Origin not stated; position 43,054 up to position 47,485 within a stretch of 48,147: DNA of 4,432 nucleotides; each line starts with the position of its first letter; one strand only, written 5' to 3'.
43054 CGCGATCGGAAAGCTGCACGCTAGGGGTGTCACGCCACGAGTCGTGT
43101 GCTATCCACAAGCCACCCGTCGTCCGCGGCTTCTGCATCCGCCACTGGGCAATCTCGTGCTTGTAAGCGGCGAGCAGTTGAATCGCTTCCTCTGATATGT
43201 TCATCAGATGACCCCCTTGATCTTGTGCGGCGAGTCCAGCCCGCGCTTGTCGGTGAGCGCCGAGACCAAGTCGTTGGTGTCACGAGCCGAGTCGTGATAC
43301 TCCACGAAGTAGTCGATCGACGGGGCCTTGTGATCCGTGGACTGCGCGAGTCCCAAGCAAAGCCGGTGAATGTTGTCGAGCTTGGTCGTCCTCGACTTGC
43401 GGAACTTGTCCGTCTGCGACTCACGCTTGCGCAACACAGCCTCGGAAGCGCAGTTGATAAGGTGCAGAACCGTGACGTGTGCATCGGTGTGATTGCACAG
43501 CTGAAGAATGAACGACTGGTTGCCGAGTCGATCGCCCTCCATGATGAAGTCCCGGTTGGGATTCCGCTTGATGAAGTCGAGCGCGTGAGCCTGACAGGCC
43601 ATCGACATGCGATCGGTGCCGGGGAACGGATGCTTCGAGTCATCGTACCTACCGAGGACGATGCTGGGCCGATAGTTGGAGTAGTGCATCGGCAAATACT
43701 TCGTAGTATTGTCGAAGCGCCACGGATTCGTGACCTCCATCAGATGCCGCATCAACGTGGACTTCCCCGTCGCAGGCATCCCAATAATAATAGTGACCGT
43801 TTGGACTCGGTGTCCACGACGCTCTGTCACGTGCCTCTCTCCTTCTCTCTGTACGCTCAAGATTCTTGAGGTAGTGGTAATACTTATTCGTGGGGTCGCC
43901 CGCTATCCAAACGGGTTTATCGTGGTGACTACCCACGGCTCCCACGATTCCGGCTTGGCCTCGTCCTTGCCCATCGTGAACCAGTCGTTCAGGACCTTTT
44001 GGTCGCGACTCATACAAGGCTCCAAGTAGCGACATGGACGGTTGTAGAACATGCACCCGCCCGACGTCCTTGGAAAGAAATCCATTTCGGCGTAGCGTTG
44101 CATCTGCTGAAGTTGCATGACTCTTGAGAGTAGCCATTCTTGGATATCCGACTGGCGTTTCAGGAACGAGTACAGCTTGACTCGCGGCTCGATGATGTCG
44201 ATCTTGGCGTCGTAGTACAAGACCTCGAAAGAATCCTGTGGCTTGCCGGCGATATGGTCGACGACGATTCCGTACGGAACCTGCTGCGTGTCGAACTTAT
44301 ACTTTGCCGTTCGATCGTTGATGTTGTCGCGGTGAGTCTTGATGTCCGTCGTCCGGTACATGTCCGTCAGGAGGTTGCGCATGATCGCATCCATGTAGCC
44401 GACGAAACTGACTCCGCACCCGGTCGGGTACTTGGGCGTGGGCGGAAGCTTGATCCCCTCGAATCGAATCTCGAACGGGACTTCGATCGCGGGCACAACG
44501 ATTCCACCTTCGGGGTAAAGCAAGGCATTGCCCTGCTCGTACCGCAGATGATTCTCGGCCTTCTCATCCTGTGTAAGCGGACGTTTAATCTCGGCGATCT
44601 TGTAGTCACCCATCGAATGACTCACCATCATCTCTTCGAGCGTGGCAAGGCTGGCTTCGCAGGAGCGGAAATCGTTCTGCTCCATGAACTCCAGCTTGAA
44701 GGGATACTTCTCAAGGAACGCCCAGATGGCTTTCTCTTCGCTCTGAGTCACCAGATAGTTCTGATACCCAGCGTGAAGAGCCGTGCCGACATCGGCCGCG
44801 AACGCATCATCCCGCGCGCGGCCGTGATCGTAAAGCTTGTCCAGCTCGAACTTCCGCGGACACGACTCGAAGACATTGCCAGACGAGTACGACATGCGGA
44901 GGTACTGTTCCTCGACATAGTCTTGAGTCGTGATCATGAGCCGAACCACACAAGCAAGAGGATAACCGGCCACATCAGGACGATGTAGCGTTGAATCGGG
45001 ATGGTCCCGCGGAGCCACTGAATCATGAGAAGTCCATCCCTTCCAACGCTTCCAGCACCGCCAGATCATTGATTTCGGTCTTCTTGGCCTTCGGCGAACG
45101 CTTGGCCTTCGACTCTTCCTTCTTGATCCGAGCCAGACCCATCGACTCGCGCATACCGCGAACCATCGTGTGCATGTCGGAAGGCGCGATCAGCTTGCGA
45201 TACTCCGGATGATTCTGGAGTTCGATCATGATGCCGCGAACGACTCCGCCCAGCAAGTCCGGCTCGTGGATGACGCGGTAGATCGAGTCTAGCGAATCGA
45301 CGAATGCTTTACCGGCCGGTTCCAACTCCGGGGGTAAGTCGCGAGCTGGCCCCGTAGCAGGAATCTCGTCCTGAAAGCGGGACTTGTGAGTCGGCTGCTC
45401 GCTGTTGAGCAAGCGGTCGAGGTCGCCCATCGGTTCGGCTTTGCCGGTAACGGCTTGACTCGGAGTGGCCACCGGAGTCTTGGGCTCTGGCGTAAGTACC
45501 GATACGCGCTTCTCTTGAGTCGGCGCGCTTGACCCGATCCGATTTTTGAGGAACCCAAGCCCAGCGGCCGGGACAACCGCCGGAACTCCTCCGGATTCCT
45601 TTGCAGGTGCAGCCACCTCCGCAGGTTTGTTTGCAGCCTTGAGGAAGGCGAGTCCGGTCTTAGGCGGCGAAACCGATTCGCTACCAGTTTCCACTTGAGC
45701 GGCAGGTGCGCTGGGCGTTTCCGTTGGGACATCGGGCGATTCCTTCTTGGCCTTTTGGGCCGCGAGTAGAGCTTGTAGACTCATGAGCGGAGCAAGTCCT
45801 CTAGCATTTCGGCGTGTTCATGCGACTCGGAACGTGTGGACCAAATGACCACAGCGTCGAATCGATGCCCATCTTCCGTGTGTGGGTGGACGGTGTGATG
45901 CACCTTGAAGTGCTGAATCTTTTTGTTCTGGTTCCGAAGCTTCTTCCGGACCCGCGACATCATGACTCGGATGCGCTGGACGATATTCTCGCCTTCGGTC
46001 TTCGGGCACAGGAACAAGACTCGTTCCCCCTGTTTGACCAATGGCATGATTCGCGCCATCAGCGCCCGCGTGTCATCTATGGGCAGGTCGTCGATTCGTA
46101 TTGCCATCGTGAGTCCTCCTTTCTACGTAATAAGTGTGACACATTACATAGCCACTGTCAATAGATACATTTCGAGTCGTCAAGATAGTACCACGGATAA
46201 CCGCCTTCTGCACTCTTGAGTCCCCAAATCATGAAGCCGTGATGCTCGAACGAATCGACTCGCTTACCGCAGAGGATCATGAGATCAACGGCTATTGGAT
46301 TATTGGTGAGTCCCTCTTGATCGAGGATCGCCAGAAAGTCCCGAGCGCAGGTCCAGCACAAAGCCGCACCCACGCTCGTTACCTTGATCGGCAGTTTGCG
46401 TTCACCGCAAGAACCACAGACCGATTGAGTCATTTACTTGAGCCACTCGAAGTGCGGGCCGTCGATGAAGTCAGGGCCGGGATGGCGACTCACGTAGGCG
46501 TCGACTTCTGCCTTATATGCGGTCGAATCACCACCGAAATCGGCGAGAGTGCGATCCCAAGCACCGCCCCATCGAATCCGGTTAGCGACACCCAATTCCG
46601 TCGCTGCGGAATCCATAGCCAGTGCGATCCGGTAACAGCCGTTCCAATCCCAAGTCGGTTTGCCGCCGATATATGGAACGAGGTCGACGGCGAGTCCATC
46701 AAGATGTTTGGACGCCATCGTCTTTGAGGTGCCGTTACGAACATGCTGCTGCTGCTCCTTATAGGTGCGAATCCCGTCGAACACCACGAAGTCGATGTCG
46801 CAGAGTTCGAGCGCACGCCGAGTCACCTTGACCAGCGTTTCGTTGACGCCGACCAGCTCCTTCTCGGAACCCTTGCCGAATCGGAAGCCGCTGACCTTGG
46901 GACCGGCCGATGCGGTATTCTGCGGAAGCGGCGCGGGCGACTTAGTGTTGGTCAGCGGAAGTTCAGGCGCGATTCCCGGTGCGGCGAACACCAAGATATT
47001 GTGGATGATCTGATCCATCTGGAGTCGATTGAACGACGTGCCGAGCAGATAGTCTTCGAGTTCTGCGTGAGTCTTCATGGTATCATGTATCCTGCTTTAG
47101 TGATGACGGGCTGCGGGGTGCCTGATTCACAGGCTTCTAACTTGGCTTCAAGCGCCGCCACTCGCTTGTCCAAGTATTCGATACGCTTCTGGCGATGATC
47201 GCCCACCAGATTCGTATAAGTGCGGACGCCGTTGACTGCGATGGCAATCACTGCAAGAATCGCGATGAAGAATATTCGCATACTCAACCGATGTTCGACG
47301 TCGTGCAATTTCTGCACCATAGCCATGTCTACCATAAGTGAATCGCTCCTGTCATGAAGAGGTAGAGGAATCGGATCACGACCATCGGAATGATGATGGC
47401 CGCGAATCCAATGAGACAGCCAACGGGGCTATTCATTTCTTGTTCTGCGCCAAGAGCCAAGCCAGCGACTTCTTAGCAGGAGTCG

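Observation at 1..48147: Genome-wide excess of GANTC (CcrM/HinfI-type) sites in coding and non-coding DNA, with no methyltransferase gene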

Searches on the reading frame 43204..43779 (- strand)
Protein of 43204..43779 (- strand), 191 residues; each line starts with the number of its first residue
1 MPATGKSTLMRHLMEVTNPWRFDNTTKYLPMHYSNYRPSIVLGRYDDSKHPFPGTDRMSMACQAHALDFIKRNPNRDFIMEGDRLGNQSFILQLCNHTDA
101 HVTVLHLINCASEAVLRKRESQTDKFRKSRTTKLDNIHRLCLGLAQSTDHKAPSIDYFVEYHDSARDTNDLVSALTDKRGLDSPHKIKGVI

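Call 51: search_protein_families(library=pfam, alignment_id=A1, max_evalue=0.01)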
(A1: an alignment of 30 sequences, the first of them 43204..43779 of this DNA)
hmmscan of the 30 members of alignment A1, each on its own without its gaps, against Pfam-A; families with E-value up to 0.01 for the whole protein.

A. member 1, window:43204-43779:- (191 aa): 1 family
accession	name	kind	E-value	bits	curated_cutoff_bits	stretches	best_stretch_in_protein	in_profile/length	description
PF18751.7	Ploopntkinase3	-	1.7e-05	24.9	27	1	2-104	12-116/187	P-loop Nucleotide Kinase3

B. families by the number of members that match (of 30 scanned): 15 families
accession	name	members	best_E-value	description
PF13245.12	AAA_19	1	9.6e-18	AAA domain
PF13538.12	UvrD_C_2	1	2.2e-17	UvrD-like helicase C-terminal domain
PF13604.12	AAA_30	1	5.2e-15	AAA domain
PF18335.7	SH3_13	1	7e-10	ATP-dependent RecD-like DNA helicase SH3 domain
PF01443.25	Viral_helicase1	1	1.4e-09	Viral superfamily 1 RNA helicase core domain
PF18751.7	Ploopntkinase3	1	1.7e-05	P-loop Nucleotide Kinase3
PF13086.12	AAA_11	1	0.00016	AAA domain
PF24175.2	SU10_adaptor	1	0.0002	SU10 adaptor protein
PF25806.1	RHH_ERCC6L2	1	0.00034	ERCC6L2-like, ribbon-helix-helix domain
PF13401.12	AAA_22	1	0.00066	AAA domain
PF07484.17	Collar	1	0.00085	Phage Tail Collar Domain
PF04851.21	ResIII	1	0.0012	Type III restriction enzyme, res subunit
PF18454.7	Mtd_N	1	0.0087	Major tropism determinant N-terminal domain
PF20720.3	nSTAND3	1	0.0091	Novel STAND NTPase 3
PF23991.1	DUF7310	1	0.0098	Coiled-coil region of unknown function (DUF7310)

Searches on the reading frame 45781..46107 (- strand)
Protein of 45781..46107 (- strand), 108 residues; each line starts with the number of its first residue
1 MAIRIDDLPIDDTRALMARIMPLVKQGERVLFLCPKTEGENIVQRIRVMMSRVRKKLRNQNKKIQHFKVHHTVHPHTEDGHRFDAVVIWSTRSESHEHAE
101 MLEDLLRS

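Call 16: search_protein_families(library=pfam, proteins=[window:45781-46107:-], max_evalue=0.01)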
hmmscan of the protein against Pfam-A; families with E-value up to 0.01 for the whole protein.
window:45781-46107:- (108 aa): 0 families

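Call 30: search_protein_families(library=phrogs, proteins=[window:45781-46107:-], max_evalue=0.01)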
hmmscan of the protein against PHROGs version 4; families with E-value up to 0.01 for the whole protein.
window:45781-46107:- (108 aa): 0 families

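Call 81: search_protein_families(library=pfam, proteins=[window:45781-46107:-], max_evalue=1)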
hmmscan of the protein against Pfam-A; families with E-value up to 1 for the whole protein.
window:45781-46107:- (108 aa): 3 families
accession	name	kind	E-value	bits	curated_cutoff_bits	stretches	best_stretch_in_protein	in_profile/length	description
PF23942.1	DUF7277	-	0.027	15.6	27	1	50-102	39-84/87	Domain of unknown function (DUF7277)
PF03468.20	XS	-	0.061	14.1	25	1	55-104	28-77/113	XS domain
PF25006.1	DUF7783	-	0.086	13.3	27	1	24-77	23-73/130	Domain of unknown function (DUF7783)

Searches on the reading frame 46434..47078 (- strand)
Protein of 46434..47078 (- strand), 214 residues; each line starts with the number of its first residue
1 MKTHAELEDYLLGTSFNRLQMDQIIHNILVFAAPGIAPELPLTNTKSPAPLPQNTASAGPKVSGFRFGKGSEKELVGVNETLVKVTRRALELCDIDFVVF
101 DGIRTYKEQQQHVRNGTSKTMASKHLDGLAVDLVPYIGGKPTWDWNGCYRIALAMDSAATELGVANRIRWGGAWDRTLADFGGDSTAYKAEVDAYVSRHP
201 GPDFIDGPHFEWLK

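Call 16: search_protein_families(library=pfam, proteins=[window:46434-47078:-], max_evalue=0.01)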
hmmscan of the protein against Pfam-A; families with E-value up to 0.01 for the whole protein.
window:46434-47078:- (214 aa): 1 family
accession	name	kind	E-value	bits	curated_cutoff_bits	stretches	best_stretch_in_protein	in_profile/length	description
PF13539.11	Peptidase_M15_4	-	9.1e-07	29.8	25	1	118-175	3-60/70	D-alanyl-D-alanine carboxypeptidase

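Call 82: search_dna_similar(query=window:46434-47078:-, collection=phages, mode=protein, max_rows=15)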
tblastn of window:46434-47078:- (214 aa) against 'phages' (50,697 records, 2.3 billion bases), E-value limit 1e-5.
Records with a match: 1247; places in all: 1250; records where one place covers at least 80% of the query: 16.
Best place of each record, by identity: <60% 1247.
By first word of the organism name: Salmonella 298; Escherichia 249; Klebsiella 198; Vibrio 135; Yersinia 29; Enterobacter 28; Xanthomonas 22; Erwinia 22; Pseudomonas 21; Cronobacter 21; and 54 more.
By host as written in the record: - 218; Escherichia coli 95; Klebsiella pneumoniae 80; Salmonella enterica subsp. enterica serovar Enteritidis PT1 39; Salmonella sp. 27; Salmonella enterica 26; Salmonella enterica subsp. enterica serovar Enteritidis 23; Salmonella enterica subsp. enterica 19; and 330 more.
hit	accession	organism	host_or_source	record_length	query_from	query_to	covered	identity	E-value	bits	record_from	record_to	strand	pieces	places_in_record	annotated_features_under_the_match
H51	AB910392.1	Pseudomonas phage KPP23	Pseduomonas aeruginosa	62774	18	213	92%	39.1%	2e-28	117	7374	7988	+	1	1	puative peptidase | hypothetical protein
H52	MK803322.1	Pseudomonas phage RSP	Pseudomonas aeruginosa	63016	18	213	92%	39.1%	2e-28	117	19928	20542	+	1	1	putative endolysin | hypothetical protein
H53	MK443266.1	Pseudomonas phage RSP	Pseudomonas aeruginosa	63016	18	213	92%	39.1%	2e-28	117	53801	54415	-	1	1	record has no annotation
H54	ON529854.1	Janthinobacterium phage vB_JliS-Donnerlittchen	Janthinobacterium lividum EIF1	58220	61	211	71%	49.0%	5e-38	144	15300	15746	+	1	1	peptidoglycan LD-endopeptidase | holin protein III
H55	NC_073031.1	Janthinobacterium phage vB_JliS-Donnerlittchen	Janthinobacterium lividum EIF1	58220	61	211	71%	49.0%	5e-38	144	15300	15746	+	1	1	peptidoglycan LD-endopeptidase | holin protein III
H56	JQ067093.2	Pseudomonas phage PaMx74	Pseudomonas aeruginosa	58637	44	211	79%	43.7%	1e-30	123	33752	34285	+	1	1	putative endolysin | putative membrane protein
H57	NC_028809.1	Pseudomonas phage PaMx74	Pseudomonas aeruginosa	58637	44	211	79%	43.7%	1e-30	123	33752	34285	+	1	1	endolysin | hypothetical protein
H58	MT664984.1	Xanthomonas phage Xp12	Xanthomonas oryzae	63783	39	211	81%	42.2%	4e-29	119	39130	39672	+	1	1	endolysin | hypothetical protein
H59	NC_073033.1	Xanthomonas phage Xp12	Xanthomonas oryzae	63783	39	211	81%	42.2%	4e-29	119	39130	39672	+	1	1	endolysin | hypothetical protein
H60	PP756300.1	Xanthomonas phage vB_XeuM-YB23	Xanthomonas euvesicatoria KACC 18468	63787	39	211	81%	42.2%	4e-29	119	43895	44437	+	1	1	endolysin | hypothetical protein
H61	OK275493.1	Xanthomonas phage MET13-T1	Xanthomonas sp.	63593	39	211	81%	42.2%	5e-29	119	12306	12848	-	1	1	endolysin | hypothetical protein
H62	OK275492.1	Xanthomonas phage FMYAK-P1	Xanthomonas sp.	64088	44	211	79%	42.9%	6e-29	119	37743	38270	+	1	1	endolysin | hypothetical protein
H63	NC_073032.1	Xanthomonas phage FMYAK-P1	Xanthomonas sp.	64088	44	211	79%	42.9%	6e-29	119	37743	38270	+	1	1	endolysin | hypothetical protein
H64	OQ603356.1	Xanthomonas phage Ep029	Xanthomonas sp. SH48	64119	44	211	79%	42.9%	6e-29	119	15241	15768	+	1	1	record has no annotation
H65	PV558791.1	Variovorax phage VBv52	Variovorax boronicumulans DSM 21722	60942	49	211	76%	43.5%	1e-29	120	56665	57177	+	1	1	record has no annotation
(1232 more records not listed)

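Call 116: find_related_loci(query=window:46434-47078:-, collection=genome_contigs, flank=2000)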
Query window:46434-47078:- (214 aa) in genome_contigs; peptide patterns used: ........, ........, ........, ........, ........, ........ (x = any residue, [..] = any of these).
54 stretches matched a pattern; 5 encode a relative of the query (tblastn E <= 1e-3); 5 distinct loci.
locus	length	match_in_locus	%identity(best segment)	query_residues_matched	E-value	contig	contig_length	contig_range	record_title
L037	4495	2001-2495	51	50-211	3e-47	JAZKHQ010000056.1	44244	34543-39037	MAG: Pseudomonadota bacterium isolate DC_SW_03_SPN07022020-bin025 DCSW031SPN_B025_0_000000000056, whole genome shotgun s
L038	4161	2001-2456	49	65-213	8e-45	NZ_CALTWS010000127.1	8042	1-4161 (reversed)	MAG: uncultured Brevundimonas sp. isolate hzzO9xQwh5_bin.1.MAG NODE_323_length_8042_cov_8.165769, whole genome shotgun s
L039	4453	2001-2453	54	67-211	2e-41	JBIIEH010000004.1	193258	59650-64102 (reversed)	MAG: Sphingobium sp. isolate ME2000-09-26pf_3300044610_group1_bin152 Rohwer_bin2029_scaffold_11_c1, whole genome shotgun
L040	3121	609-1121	46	44-211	5e-36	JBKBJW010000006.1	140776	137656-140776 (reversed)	MAG: Brevundimonas sp. isolate 21I_056.bin.6 NODE_77_length_140776_cov_14.106985, whole genome shotgun sequence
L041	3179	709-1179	38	65-213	5e-25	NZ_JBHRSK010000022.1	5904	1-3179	Acidimangrovimonas pyrenivorans strain KCTC 62192 soapdenovo_K_39_22, whole genome shotgun sequence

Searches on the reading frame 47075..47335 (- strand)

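Call 81: search_protein_families(library=pfam, proteins=[window:47075-47335:-], max_evalue=1)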
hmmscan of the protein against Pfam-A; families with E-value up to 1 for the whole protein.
window:47075-47335:- (86 aa): 4 families
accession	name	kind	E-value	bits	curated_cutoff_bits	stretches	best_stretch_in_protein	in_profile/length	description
PF23991.1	DUF7310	-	0.0098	16.8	40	1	47-70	34-57/83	Coiled-coil region of unknown function (DUF7310)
PF09721.15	Exosortase_EpsH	-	0.026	14.3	25.7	1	14-41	187-214/254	Transmembrane exosortase (Exosortase_EpsH)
PF16326.10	ABC_tran_CTD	-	0.078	13.6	32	1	48-71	6-29/69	ABC transporter C-terminal domain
PF13334.11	DUF4094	-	0.15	13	24.5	1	47-68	65-86/90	Domain of unknown function (DUF4094)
